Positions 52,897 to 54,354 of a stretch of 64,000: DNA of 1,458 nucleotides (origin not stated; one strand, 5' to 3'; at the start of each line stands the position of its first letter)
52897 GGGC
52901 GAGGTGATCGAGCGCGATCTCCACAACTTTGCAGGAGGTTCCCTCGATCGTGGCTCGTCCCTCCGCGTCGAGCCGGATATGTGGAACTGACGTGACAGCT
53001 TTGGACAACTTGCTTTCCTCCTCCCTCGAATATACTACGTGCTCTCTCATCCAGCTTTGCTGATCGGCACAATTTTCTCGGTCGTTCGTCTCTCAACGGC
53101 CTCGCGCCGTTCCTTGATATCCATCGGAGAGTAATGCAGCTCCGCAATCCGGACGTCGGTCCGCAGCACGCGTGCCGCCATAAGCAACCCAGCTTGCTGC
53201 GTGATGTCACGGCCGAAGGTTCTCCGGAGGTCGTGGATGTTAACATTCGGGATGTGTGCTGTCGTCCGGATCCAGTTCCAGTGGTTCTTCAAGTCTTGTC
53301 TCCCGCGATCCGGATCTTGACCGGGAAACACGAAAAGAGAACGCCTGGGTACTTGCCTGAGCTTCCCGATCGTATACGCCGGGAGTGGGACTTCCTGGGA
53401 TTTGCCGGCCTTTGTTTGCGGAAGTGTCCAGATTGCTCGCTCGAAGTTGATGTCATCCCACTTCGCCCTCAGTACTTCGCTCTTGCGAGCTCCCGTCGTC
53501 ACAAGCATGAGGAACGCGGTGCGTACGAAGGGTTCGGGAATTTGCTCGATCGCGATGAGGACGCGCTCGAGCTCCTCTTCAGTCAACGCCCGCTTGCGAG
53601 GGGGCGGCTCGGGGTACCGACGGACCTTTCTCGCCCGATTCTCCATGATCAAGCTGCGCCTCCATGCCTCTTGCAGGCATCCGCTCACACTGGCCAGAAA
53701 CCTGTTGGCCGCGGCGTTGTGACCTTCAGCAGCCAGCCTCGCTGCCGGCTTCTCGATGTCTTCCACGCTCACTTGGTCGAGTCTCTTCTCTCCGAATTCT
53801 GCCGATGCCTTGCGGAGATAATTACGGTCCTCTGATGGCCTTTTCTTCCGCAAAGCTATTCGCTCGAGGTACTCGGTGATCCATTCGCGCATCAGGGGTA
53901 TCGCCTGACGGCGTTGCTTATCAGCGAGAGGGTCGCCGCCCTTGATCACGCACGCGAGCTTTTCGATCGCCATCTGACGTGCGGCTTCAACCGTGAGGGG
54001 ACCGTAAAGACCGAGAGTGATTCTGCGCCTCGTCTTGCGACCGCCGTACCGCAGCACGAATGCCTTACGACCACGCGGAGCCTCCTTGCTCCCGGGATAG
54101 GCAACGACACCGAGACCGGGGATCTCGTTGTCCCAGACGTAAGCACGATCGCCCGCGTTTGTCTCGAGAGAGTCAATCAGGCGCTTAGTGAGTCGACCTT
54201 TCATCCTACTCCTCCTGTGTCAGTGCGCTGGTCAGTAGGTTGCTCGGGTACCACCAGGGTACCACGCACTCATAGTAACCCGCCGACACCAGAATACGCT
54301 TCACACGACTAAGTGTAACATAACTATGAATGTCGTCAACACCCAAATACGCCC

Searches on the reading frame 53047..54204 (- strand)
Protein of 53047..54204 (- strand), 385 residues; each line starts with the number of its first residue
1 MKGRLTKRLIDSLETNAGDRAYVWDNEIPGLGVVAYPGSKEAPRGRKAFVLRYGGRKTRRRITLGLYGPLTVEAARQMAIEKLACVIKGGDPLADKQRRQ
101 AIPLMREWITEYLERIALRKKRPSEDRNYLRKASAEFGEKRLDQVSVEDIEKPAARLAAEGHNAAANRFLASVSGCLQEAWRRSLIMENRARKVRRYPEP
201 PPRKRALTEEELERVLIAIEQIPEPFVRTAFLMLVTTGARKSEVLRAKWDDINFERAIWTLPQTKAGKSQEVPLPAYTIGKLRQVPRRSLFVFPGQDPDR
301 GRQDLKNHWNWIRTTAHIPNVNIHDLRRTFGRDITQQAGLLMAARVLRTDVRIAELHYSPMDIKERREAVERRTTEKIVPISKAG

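Call 8: search_protein_families(library=pfam, proteins=[window:53047-54204:-], max_evalue=0.01)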
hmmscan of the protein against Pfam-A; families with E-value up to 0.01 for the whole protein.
window:53047-54204:- (385 aa): 3 families
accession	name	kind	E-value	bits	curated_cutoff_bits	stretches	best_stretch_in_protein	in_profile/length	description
PF00589.27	Phage_integrase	-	5.4e-14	52.8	27.1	1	206-336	2-142/172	Phage integrase family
PF13356.12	Arm-DNA-bind_3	-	2.8e-10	40.6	27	1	5-98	1-82/83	Arm DNA-binding domain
PF22022.2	Phage_int_M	-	0.0085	16.7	27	0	105-195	5-94/96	Phage integrase central domain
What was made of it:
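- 53047..54204 (-): Tyrosine integrase of the current element. PF00589 and PF13356 (call 8)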

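Call 23: find_related_loci(query=window:53047-54204:-, collection=metagenome_contigs, flank=10000)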
Query window:53047-54204:- (385 aa) in metagenome_contigs; peptide patterns used: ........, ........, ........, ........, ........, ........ (x = any residue, [..] = any of these).
73 stretches matched a pattern; 7 encode a relative of the query (tblastn E <= 1e-3); 7 distinct loci.
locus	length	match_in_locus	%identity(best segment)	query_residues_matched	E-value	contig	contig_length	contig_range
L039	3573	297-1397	28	5-372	7e-34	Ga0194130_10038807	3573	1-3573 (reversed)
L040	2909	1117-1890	26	108-330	6e-11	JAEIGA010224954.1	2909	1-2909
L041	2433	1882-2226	27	142-260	7e-10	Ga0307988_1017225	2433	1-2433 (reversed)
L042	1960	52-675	25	137-331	9e-9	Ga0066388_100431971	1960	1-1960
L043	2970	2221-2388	43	209-264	5e-8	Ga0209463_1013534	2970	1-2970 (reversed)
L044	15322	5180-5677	25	105-257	1e-7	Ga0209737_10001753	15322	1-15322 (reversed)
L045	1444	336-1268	23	90-371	1e-5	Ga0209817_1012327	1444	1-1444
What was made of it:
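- Tried and rejected: The metagenome_contigs scan with the integrase found nothing above 28-43% local identity (call 23).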

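Call 31: find_encoding_contigs(protein=window:53047-54204:-, flank=10000, max_places=10)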
Protein window:53047-54204:- (385 aa): 1 contig read that carries it; 1 place shown.
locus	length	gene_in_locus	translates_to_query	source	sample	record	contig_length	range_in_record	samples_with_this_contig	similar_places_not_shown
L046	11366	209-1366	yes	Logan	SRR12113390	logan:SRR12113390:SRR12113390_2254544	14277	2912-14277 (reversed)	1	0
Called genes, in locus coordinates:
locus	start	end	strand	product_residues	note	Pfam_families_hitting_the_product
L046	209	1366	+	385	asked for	PF13356:Arm-DNA-bind_3, PF00589:Phage_integrase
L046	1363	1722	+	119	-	PF04255:DUF433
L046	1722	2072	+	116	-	PF18478:PIN_10 (weak), PF18480:DUF5615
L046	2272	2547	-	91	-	PF14384:BrnA_antitoxin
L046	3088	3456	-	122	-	PF14384:BrnA_antitoxin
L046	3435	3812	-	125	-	-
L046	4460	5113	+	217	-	PF01656:CbiA, PF06564:CBP_BcsQ (faint), PF09140:MipZ (faint), PF10609:ParA (weak), PF13614:AAA_31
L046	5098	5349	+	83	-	PF22180:RH3_dom (weak)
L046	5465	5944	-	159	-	-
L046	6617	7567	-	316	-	-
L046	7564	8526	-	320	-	PF04610:TrbL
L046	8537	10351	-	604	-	PF10412:TrwB_AAD_bind, PF02534:T4SS-DNA_transf (weak), PF12696:TraG-D_C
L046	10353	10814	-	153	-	-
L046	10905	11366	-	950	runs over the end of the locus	PF00041:fn3 (faint), PF16656:Pur_ac_phosph_N (faint), PF25059:FN3_DSCAM-DSCAML_C (faint), PF16655:PhoD_N (faint)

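Call 36: find_homologous_proteins(query=window:53047-54204:-, max_evalue=1e-30)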
Query window:53047-54204:- (385 aa): 126 proteins with E <= 1e-30 among 8000 candidates; the best 120 are listed.
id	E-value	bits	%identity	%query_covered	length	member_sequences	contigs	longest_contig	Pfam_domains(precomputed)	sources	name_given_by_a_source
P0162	1.3e-252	855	100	100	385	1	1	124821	PF13356.13,PF00589.28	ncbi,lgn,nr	ncbi:MAG: tyrosine-type recombinase/integrase [Acidobacteria bacterium]|nr:tyrosine-type recombinase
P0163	6.4e-219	745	87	100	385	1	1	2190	PF13356.13,PF00589.28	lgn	-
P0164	1.3e-108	382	50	99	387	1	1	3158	PF13356.13,PF00589.28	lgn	-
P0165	1.4e-94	336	46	92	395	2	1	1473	PF13356.13,PF00589.28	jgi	-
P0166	2.0e-92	328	44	100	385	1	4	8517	PF13356.13,PF00589.28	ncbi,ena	-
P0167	1.2e-90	323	44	97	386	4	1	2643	PF13356.13,PF00589.28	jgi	-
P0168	1.1e-89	319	43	96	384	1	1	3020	PF13356.13,PF00589.28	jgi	-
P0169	6.1e-89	317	43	100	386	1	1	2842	PF13356.13,PF00589.28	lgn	-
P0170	1.6e-88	316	43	97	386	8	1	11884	PF13356.13,PF00589.28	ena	-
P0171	3.2e-88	315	43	100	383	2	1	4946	PF13356.13,PF00589.28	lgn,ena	-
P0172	4.1e-88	314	42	96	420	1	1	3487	PF13356.13,PF00589.28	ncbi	-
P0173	7.9e-88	313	44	98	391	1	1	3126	PF13356.13,PF00589.28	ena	-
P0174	1.4e-87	312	41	100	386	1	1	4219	PF13356.13,PF00589.28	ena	-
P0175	4.3e-87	311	43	95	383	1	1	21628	PF22022.3,PF13356.13,PF00589.28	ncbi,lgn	ncbi:MAG: tyrosine-type recombinase/integrase [Myxococcota bacterium]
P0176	5.1e-87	311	42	97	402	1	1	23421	PF13356.13,PF00589.28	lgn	-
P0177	6.7e-87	310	42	99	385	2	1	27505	PF22022.3,PF13356.13,PF00589.28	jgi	jgi:integrase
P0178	3.7e-86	308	41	99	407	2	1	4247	PF22022.3,PF13356.13,PF00589.28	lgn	-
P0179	5.6e-86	307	44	97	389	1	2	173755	PF13356.13,PF00589.28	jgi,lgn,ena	-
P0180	7.3e-86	307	43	96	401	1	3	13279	PF13356.13,PF00589.28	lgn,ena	-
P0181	1.0e-85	306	42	98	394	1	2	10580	PF13356.13,PF00589.28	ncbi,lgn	-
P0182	8.5e-85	303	43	96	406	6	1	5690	PF22022.3,PF13356.13,PF00589.28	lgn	-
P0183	8.3e-84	300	42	96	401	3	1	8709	PF13356.13,PF00589.28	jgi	-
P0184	3.4e-83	298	41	96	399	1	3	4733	PF13356.13,PF00589.28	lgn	-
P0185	3.1e-82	295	41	96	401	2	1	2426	PF13356.13,PF00589.28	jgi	-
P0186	7.2e-82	294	43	96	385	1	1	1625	PF13356.13,PF00589.28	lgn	-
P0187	1.2e-79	286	40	96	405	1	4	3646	PF13356.13,PF00589.28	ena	-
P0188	2.6e-79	285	39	97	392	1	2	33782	PF13356.13,PF13102.13,PF00589.28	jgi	-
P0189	2.3e-78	282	40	96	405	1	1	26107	PF13356.13,PF00589.28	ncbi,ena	-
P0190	1.8e-77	279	39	96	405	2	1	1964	PF13356.13,PF00589.28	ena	-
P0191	4.1e-76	275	43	83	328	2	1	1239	PF00589.28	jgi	jgi:integrase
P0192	6.6e-76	274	41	96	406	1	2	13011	PF13356.13,PF00589.28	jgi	jgi:integrase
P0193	7.4e-76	274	42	97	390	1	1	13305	PF22022.3,PF13356.13,PF00589.28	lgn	-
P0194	1.7e-75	273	39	99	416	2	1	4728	PF13356.13,PF00589.28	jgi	-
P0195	1.9e-74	269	41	98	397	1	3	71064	PF13356.13,PF00589.28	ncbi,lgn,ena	-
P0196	2.8e-73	265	39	97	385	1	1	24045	PF13356.13,PF00589.28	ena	-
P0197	6.6e-71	258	41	96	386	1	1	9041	PF13356.13,PF00589.28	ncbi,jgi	-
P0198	2.5e-70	256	40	99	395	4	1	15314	PF13356.13,PF00589.28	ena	-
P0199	2.2e-62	230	41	72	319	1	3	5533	PF00589.28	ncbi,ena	-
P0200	8.0e-47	178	34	96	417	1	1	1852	PF13356.13,PF00589.28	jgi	jgi:integrase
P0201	8.8e-46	175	37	82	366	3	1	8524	PF22022.3,PF13356.13,PF00589.28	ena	-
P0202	4.9e-42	163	33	96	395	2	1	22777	PF13356.13,PF00589.28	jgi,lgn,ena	-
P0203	7.8e-41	159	33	89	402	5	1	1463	PF13356.13,PF00589.28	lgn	-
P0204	2.5e-40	157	31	95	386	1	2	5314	PF13356.13,PF00589.28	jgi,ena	jgi:integrase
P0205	8.7e-40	155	35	97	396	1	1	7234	PF22022.3,PF13356.13,PF00589.28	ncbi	-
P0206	9.0e-39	152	30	98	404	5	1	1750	PF13356.13,PF00589.28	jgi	-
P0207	1.1e-38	152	34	97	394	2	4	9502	PF22022.3,PF13356.13,PF00589.28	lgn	-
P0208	2.0e-38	151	33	97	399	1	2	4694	PF22022.3,PF13356.13,PF00589.28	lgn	-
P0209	2.1e-38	151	29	98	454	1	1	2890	PF13356.13,PF00589.28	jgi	jgi:integrase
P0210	2.3e-38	150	35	85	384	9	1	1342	PF13356.13,PF00589.28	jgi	-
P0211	4.4e-38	150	33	97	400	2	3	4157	PF22022.3,PF13356.13,PF00589.28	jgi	jgi:integrase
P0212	7.8e-38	149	35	98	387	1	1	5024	PF14659.13,PF13356.13,PF00589.28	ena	-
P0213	1.0e-37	148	32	96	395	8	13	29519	PF22022.3,PF13356.13,PF00589.28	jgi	jgi:integrase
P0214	1.4e-37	148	32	97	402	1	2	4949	PF22022.3,PF13356.13,PF00589.28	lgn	-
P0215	3.6e-37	147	35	75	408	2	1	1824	PF22022.3,PF13356.13,PF00589.28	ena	-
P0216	3.9e-37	146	31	92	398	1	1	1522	PF13356.13,PF00589.28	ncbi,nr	ncbi:MAG: site-specific integrase [Gammaproteobacteria bacterium]|nr:site-specific integrase [Gammap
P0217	5.5e-37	146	32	97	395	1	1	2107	PF22022.3,PF13356.13,PF00589.28,PF02899.24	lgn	-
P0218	8.0e-37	145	32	100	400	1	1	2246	PF22022.3,PF13356.13,PF00589.28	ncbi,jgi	jgi:integrase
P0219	1.2e-36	145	31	88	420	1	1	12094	PF22022.3,PF13356.13,PF00589.28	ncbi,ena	-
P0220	2.1e-36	144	32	97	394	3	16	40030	PF22022.3,PF13356.13,PF00589.28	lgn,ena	-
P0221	3.4e-36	143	32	99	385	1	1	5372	PF22022.3,PF13356.13,PF00589.28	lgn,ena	-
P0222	8.4e-36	142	32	97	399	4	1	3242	PF22022.3,PF13356.13,PF00589.28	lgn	-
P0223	2.8e-35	140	31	97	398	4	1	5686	PF13356.13,PF00589.28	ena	-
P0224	2.8e-35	140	31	97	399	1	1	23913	PF22022.3,PF13356.13,PF00589.28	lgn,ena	-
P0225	8.8e-35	139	32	93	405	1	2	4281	PF22022.3,PF13356.13,PF00589.28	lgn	-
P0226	2.4e-34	137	32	83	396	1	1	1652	PF22022.3,PF13356.13,PF00589.28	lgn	-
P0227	4.5e-34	136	33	86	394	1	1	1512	PF22022.3,PF13356.13,PF00589.28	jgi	jgi:integrase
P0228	7.3e-34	136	31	85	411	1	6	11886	PF13356.13,PF00589.28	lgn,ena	-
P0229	8.0e-34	136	31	97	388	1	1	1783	PF22022.3,PF13356.13,PF00589.28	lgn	-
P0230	8.4e-34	135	31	96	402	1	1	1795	PF22022.3,PF13356.13,PF00589.28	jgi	-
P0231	8.6e-34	135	32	97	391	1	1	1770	PF14659.13,PF13356.13,PF00589.28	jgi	-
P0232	1.0e-33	135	31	97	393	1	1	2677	PF22022.3,PF13356.13,PF00589.28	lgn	-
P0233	1.1e-33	135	32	93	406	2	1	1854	PF22022.3,PF13356.13,PF00589.28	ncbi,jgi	jgi:integrase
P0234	1.1e-33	135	32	97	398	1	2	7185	PF22022.3,PF13356.13,PF00589.28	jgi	jgi:integrase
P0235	1.3e-33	135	31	97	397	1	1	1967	PF22022.3,PF13356.13,PF00589.28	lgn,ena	-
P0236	1.6e-33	135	31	97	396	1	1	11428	PF13356.13,PF00589.28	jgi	jgi:integrase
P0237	2.2e-33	134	32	97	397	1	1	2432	PF22022.3,PF13356.13,PF00589.28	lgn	-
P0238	2.3e-33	134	31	97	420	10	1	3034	PF22022.3,PF13356.13,PF00589.28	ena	-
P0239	3.1e-33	134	30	97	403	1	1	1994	PF13356.13,PF00589.28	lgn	-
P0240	3.7e-33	133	30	94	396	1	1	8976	PF13356.13,PF00589.28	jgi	-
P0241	3.7e-33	133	31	97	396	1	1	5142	PF13356.13,PF00589.28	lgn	-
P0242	4.3e-33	133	31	97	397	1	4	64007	PF22022.3,PF13356.13,PF00589.28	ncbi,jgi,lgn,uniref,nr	ncbi:Recombinase XerD [Nitrosomonas nitrosa]|uniref:Recombinase XerD n=1 Tax=Nitrosomonas nitrosa Ta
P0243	5.4e-33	133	30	97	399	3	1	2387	PF13356.13,PF00589.28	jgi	-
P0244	5.4e-33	133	32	97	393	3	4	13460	PF22022.3,PF13356.13,PF00589.28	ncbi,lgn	-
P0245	6.4e-33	133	30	98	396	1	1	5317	PF13356.13,PF00589.28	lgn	-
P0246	7.0e-33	132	32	82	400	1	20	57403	PF22022.3,PF13356.13,PF00589.28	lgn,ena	-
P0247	7.6e-33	132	31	97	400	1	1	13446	PF22022.3,PF13356.13,PF00589.28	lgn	-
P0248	9.0e-33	132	29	97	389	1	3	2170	PF13356.13,PF00589.28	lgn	-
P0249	9.1e-33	132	31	96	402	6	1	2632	PF22022.3,PF13356.13,PF00589.28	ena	-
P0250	9.3e-33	132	31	97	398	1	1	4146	PF22022.3,PF13356.13,PF00589.28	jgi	-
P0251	9.5e-33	132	32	97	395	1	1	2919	PF22022.3,PF13356.13,PF00589.28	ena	-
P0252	1.2e-32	132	32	95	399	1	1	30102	PF22022.3,PF13356.13,PF00589.28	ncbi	-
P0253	1.2e-32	132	32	97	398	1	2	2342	PF22022.3,PF13356.13,PF00589.28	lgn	-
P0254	1.3e-32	132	31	97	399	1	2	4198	PF22022.3,PF13356.13,PF00589.28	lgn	-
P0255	1.4e-32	132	33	82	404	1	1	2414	PF22022.3,PF13356.13,PF00589.28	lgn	-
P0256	1.4e-32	131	31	96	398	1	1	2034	PF22022.3,PF13356.13,PF00589.28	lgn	-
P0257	1.7e-32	131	31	97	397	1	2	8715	PF22022.3,PF13356.13,PF00589.28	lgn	-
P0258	1.8e-32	131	31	97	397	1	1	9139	PF22022.3,PF13356.13,PF00589.28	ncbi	-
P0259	2.1e-32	131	31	97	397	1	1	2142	PF22022.3,PF13356.13,PF00589.28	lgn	-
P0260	2.9e-32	130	31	97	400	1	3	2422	PF22022.3,PF13356.13,PF00589.28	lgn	-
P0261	3.1e-32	130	31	96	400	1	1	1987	PF22022.3,PF13356.13,PF00589.28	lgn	-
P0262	3.1e-32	130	32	96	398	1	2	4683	PF13356.13,PF00589.28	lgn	-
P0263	5.0e-32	130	29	93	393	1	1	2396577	PF13356.13,PF00589.28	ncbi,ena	-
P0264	5.2e-32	130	31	97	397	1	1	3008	PF22022.3,PF13356.13,PF00589.28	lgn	-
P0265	5.8e-32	129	31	97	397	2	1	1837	PF22022.3,PF13356.13,PF00589.28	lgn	-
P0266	7.0e-32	129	31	96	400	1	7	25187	PF22022.3,PF13356.13,PF00589.28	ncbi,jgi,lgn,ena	-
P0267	7.1e-32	129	31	97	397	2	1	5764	PF22022.3,PF13356.13,PF00589.28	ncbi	-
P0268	7.4e-32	129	31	76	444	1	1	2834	PF22022.3,PF13356.13,PF00589.28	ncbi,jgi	-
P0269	8.7e-32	129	30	96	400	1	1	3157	PF22022.3,PF13356.13,PF00589.28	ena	-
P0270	8.8e-32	129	32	82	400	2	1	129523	PF22022.3,PF13356.13,PF00589.28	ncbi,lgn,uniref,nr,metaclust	ncbi:tyrosine-type recombinase/integrase [Nitrosomonas ureae]|uniref:Site-specific recombinase XerD 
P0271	9.8e-32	129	31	97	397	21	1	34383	PF22022.3,PF13356.13,PF00589.28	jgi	-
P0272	9.8e-32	129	32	86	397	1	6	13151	PF22022.3,PF13356.13,PF00589.28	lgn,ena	-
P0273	1.3e-31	128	32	76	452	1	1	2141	PF22022.3,PF13356.13,PF00589.28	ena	-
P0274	1.4e-31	128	31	97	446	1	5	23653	PF22022.3,PF13356.13,PF00589.28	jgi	jgi:integrase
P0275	1.5e-31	128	31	97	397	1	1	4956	PF22022.3,PF13356.13,PF00589.28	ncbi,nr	ncbi:MAG TPA: tyrosine-type recombinase/integrase [Saprospiraceae bacterium]|nr:tyrosine-type recomb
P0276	1.9e-31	128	31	97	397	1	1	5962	PF22022.3,PF13356.13,PF00589.28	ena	-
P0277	1.9e-31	128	30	95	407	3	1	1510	PF22022.3,PF13356.13,PF00589.28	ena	-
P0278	2.1e-31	128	31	97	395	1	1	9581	PF22022.3,PF13356.13,PF00589.28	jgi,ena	-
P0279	2.3e-31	128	33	76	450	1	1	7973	PF22022.3,PF13356.13,PF00589.28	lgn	-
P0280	2.3e-31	127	30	95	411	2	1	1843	PF22022.3,PF13356.13,PF00589.28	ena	-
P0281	2.5e-31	127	31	97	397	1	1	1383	PF22022.3,PF13356.13,PF00589.28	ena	-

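Call 37: find_encoding_contigs(protein=P0163, flank=10000)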
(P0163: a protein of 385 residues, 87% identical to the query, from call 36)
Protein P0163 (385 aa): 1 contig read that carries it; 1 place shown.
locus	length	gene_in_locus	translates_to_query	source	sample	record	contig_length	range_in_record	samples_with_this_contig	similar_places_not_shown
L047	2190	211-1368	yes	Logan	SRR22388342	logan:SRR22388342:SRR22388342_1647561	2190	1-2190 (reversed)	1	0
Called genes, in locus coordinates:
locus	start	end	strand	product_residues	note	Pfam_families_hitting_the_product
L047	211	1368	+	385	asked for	PF13356:Arm-DNA-bind_3, PF00589:Phage_integrase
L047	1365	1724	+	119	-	PF04255:DUF433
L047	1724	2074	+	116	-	PF18480:DUF5615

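Call 60: find_encoding_contigs(protein=P0164, flank=5000, max_places=2)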
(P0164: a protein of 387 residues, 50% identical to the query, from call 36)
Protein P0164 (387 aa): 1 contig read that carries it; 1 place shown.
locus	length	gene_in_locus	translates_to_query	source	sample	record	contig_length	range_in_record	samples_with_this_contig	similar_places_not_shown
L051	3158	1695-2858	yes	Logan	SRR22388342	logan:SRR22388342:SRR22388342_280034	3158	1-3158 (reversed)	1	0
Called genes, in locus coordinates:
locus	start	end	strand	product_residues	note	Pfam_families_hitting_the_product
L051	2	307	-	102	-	?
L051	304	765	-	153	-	PF13545:HTH_Crp_2 (weak)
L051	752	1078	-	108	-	-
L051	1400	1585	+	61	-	-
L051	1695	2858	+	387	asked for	PF13356:Arm-DNA-bind_3, PF00589:Phage_integrase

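Call 61: find_encoding_contigs(protein=P0166, flank=8000, max_places=3)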
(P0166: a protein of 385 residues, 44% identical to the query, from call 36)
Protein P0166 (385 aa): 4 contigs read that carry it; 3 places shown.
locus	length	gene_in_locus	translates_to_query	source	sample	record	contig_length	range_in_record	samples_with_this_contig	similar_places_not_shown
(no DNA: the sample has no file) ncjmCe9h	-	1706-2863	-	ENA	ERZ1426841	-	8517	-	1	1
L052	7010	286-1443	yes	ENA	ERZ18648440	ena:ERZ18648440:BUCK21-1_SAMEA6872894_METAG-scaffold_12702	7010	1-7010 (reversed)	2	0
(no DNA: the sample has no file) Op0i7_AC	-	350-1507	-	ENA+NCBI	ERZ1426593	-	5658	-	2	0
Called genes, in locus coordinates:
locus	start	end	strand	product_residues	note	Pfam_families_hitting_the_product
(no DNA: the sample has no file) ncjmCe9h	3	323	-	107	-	?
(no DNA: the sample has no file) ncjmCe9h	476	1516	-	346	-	-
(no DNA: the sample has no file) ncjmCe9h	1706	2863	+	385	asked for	PF13356:Arm-DNA-bind_3, PF00589:Phage_integrase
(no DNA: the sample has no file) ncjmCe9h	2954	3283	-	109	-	-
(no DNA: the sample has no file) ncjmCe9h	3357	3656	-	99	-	-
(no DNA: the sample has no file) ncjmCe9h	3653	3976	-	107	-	-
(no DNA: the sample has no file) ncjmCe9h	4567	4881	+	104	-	-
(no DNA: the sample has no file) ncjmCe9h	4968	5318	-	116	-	-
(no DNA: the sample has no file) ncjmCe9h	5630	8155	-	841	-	PF09250:Prim-Pol, PF13148:DUF3987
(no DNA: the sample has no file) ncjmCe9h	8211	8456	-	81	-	PF12728:HTH_17 (weak)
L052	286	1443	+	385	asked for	PF13356:Arm-DNA-bind_3, PF00589:Phage_integrase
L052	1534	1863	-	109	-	-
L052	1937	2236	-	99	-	-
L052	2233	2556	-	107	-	-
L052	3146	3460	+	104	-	-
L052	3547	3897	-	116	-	-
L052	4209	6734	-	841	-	PF09250:Prim-Pol, PF13148:DUF3987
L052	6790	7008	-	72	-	?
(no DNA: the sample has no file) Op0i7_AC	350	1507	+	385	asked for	PF13356:Arm-DNA-bind_3, PF00589:Phage_integrase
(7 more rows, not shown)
